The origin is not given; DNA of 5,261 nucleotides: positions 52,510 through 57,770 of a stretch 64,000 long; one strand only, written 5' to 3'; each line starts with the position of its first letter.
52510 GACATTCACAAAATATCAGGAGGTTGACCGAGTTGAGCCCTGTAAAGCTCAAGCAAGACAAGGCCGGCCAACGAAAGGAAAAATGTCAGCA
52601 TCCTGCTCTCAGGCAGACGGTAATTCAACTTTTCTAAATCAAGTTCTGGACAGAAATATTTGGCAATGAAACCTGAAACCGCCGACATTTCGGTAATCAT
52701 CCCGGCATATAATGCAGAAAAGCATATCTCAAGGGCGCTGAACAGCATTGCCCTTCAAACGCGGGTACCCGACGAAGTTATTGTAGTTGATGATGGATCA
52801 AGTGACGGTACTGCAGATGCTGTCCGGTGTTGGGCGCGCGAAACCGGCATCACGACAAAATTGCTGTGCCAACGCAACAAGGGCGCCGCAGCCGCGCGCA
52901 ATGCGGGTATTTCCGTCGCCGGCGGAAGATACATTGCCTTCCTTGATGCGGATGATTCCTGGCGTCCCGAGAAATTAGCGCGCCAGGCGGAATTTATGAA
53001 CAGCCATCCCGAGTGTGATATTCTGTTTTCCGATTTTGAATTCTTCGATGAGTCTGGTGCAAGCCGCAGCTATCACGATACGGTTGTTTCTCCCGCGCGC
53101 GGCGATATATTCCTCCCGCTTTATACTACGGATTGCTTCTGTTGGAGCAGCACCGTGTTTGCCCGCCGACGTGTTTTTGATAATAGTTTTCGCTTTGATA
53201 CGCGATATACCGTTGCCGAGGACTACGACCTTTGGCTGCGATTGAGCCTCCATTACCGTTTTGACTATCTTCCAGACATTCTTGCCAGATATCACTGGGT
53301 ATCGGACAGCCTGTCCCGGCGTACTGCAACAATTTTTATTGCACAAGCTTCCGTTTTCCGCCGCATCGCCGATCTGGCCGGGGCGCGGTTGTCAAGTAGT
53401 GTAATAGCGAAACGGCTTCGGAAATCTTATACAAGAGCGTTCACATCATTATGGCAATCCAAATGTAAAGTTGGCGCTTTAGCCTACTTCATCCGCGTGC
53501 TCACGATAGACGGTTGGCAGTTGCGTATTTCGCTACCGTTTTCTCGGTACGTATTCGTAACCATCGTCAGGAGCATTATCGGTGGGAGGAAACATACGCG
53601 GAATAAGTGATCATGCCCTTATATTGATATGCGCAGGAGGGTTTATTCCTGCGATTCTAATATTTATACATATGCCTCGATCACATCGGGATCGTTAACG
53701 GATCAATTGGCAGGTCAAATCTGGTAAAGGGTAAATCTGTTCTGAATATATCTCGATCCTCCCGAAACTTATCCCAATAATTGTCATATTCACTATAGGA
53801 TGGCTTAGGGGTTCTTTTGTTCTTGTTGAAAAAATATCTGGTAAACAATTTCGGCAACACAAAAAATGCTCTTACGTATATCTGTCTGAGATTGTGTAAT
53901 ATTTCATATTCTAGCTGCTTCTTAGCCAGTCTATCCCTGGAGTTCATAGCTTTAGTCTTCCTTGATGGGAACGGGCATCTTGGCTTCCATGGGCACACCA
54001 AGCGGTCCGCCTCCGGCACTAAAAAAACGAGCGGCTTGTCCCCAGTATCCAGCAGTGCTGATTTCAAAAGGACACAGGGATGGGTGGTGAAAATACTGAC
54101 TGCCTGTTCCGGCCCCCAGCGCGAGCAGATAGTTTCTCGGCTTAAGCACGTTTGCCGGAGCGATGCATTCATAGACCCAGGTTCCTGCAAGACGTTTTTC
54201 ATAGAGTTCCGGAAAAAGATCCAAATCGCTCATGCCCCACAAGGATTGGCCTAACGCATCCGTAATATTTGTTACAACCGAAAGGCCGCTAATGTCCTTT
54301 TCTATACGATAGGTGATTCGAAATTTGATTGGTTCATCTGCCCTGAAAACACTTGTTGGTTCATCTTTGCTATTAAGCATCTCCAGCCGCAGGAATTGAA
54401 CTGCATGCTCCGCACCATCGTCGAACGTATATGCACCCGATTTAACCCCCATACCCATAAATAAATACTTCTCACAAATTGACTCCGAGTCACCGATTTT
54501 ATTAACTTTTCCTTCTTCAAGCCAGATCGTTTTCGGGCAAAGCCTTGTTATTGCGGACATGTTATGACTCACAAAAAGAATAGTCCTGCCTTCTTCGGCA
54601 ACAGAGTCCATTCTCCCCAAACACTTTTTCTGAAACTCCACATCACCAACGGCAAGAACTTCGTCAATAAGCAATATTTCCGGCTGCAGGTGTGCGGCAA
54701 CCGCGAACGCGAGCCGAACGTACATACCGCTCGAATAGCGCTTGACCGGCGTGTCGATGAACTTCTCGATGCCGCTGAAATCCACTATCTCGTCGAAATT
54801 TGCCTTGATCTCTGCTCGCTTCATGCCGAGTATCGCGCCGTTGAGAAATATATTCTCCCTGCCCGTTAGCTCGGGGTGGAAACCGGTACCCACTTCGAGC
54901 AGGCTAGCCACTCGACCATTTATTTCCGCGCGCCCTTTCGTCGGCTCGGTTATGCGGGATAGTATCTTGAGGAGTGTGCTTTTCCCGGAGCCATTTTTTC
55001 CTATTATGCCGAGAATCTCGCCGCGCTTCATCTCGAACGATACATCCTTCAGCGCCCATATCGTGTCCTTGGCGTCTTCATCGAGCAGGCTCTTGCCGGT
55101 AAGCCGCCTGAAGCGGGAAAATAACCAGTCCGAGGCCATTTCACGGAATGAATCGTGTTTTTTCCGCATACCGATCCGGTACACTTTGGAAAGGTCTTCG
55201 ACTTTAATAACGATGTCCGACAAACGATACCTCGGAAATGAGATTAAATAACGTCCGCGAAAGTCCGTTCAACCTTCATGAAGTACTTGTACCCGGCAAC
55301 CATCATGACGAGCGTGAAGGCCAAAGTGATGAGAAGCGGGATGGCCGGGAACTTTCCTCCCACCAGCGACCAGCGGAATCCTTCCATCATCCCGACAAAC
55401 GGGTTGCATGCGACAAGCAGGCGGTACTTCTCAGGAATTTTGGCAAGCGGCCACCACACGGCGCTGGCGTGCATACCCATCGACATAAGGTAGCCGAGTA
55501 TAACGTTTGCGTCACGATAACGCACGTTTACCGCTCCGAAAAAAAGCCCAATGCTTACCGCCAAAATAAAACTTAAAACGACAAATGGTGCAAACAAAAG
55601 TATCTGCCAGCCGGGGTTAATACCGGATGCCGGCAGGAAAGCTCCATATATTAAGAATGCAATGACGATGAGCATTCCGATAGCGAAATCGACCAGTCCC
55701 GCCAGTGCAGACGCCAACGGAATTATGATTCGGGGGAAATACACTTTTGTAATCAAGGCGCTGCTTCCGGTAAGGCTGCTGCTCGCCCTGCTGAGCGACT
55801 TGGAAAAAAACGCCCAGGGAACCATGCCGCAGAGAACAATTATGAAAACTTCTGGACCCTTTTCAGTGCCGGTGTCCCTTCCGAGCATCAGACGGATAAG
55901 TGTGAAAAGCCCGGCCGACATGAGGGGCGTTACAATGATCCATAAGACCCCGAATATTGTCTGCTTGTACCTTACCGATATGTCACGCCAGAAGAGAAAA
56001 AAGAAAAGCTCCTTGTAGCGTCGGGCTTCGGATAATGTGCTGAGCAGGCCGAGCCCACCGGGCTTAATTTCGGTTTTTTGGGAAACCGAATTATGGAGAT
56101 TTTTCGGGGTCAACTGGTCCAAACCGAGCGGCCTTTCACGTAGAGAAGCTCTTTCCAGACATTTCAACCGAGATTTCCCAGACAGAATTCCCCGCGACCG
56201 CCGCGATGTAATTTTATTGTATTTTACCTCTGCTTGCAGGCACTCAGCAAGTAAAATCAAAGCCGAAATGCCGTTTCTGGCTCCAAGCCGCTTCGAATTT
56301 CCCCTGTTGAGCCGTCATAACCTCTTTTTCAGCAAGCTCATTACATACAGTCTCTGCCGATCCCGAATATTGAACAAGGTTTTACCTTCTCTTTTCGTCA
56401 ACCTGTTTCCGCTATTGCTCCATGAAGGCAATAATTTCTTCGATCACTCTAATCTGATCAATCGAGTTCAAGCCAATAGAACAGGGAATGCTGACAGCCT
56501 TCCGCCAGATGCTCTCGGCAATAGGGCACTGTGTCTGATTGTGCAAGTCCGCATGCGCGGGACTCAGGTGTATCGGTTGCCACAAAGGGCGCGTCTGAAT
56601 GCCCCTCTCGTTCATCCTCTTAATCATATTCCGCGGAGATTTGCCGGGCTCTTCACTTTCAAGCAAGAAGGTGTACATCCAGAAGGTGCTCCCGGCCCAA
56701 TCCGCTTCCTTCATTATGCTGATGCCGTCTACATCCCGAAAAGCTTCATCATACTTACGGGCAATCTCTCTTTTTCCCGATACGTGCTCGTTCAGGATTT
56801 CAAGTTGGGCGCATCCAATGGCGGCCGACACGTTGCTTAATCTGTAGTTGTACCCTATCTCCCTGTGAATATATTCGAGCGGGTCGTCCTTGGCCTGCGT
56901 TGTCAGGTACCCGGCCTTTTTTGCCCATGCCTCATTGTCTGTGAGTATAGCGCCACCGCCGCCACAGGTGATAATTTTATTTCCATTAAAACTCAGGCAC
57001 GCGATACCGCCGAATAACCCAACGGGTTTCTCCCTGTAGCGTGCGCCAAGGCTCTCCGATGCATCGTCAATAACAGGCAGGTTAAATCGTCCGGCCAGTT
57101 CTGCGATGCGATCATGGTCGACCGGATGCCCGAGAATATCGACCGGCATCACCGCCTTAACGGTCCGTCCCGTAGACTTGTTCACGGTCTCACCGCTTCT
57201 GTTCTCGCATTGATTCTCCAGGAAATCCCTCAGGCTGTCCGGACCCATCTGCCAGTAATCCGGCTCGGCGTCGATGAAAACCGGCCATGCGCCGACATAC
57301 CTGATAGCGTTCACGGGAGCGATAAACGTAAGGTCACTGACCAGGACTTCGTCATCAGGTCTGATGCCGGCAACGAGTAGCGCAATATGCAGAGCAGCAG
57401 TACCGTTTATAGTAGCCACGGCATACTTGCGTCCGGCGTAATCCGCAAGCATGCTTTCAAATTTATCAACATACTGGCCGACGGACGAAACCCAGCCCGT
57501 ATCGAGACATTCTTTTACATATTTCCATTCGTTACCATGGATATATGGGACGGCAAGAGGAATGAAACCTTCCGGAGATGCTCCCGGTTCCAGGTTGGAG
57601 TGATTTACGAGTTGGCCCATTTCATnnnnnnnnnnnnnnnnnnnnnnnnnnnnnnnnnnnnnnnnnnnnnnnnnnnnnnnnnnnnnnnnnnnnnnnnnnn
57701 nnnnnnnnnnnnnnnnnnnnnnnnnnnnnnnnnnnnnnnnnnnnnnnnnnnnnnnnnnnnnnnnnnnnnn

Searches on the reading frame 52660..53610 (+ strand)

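Call 9: search_protein_families(library=pfam, proteins=[window:52660-53610:+], max_evalue=0.001)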
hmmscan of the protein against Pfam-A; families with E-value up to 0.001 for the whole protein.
window:52660-53610:+ (316 aa): 5 families
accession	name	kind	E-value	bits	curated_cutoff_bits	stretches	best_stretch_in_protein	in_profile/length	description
PF00535.33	Glycos_transf_2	-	1.6e-33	116.4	23.3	1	11-175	1-166/168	Glycosyl transferase family 2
PF10111.15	Glyco_tranf_2_2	-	1.7e-18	67.5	27.3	1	11-202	1-206/276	Glycosyltransferase like family 2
PF13641.12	Glyco_tranf_2_3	-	9e-13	49.2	27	1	9-198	2-197/230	Glycosyltransferase like family 2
PF13632.12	Glyco_trans_2_3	-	6.1e-08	33.1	27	1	91-222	1-137/198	Glycosyl transferase family group 2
PF13704.12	Glyco_tranf_2_4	-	0.00051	20.9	27.5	0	38-98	20-81/98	Glycosyl transferase family 2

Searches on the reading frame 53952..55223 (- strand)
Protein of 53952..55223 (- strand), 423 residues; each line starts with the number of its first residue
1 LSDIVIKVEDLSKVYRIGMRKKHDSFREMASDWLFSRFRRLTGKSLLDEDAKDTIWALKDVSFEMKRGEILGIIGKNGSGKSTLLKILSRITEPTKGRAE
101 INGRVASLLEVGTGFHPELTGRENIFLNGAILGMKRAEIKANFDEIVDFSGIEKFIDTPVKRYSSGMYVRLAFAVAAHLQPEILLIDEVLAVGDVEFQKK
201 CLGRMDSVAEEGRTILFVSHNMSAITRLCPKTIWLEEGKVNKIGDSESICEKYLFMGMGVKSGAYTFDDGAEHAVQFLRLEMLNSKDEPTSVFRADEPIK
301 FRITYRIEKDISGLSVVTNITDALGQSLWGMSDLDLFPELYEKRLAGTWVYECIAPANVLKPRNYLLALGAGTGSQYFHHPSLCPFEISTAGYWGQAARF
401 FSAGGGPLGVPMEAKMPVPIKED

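Call 9: search_protein_families(library=pfam, proteins=[window:53952-55223:-], max_evalue=0.001)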
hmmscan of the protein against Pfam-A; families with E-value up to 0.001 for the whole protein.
window:53952-55223:- (423 aa): 5 families
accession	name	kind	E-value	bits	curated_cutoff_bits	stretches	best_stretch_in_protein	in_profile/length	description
PF00005.33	ABC_tran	-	1.4e-23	84.5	25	1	58-189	1-135/137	ABC transporter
PF14524.12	Wzt_C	-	2.7e-10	40.8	30.4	1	273-389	8-130/143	Wzt C-terminal domain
PF13304.12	AAA_21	-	2.1e-08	35.1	27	1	71-151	2-69/304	AAA domain, putative AbiEii toxin, Type IV TA system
PF13555.12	AAA_29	-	0.00031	20.9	27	1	61-99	15-52/61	P-loop containing region of AAA domain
PF13175.12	AAA_15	-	0.00073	19.7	32.1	1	70-95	25-50/374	AAA ATPase domain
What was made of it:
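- Checked: Glycosyltransferase genes and Wzt (53952-55223) and Wzm (55244-56260) are nearby (call 9).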

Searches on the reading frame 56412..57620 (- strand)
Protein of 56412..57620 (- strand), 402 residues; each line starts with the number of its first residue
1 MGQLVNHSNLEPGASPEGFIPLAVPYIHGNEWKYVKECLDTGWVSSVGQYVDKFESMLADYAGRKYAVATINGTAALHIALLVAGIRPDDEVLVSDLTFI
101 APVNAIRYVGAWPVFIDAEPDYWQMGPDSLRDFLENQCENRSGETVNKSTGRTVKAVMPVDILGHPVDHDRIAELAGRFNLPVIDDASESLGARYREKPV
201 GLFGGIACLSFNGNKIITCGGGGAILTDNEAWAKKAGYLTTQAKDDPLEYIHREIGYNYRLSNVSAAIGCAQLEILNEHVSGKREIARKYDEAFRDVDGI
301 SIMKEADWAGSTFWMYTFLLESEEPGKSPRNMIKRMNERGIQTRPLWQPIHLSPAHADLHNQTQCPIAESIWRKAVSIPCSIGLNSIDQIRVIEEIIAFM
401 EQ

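Call 10: search_protein_families(library=pfam, proteins=[window:56412-57620:-], max_evalue=0.001)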
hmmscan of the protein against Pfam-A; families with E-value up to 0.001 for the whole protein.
window:56412-57620:- (402 aa): 2 families
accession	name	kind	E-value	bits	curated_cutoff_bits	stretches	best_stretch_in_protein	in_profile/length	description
PF01041.23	DegT_DnrJ_EryC1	-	9.8e-97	324.8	19.8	1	27-396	3-359/360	DegT/DnrJ/EryC1/StrS aminotransferase family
PF00155.27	Aminotran_1_2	-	1.5e-05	24.8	19.7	1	51-141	44-144/361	Aminotransferase class I and II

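Call 11: search_protein_families(library=ncbifam, proteins=[window:56412-57620:-], max_evalue=0.00001)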
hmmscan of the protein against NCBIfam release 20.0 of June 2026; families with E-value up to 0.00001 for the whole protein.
window:56412-57620:- (402 aa): 7 families
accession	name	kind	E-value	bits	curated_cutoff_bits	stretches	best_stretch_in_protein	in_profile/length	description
TIGR04181.1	NHT_00031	hypoth_equivalog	4.8e-137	456.6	420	1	20-381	1-359/359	LegC family aminotransferase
TIGR03588.1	PseC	equivalog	5.8e-74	249.3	423.5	1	20-398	2-378/380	UDP-4-amino-4,6-dideoxy-N-acetyl-beta-L-altrosamine transaminase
NF008658.2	PRK11658.1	equivalog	2e-48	165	631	1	18-400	3-377/379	UDP-4-amino-4-deoxy-L-arabinose aminotransferase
NF008687.0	PRK11706.1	equivalog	5.5e-48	163.6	375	1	20-400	2-374/375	dTDP-4-amino-4,6-dideoxygalactose transaminase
TIGR04427.1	PLP_DesI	equivalog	3.3e-41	141.7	650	1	36-397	39-379/390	dTDP-4-dehydro-6-deoxyglucose aminotransferase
NF011936.0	PRK15407.1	equivalog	5.1e-37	127.6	423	2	21-234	38-242/440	lipopolysaccharide biosynthesis protein RfbH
TIGR02379.1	ECA_wecE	subfamily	3.5e-35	121.5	434.85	1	19-400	1-375/376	dTDP-4-amino-4,6-dideoxy-D-glucose transaminase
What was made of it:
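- On LegC-family aminotransferase (TIGR04181): The true LegC is at 56412-57620, with 456.6 bits (call 11).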
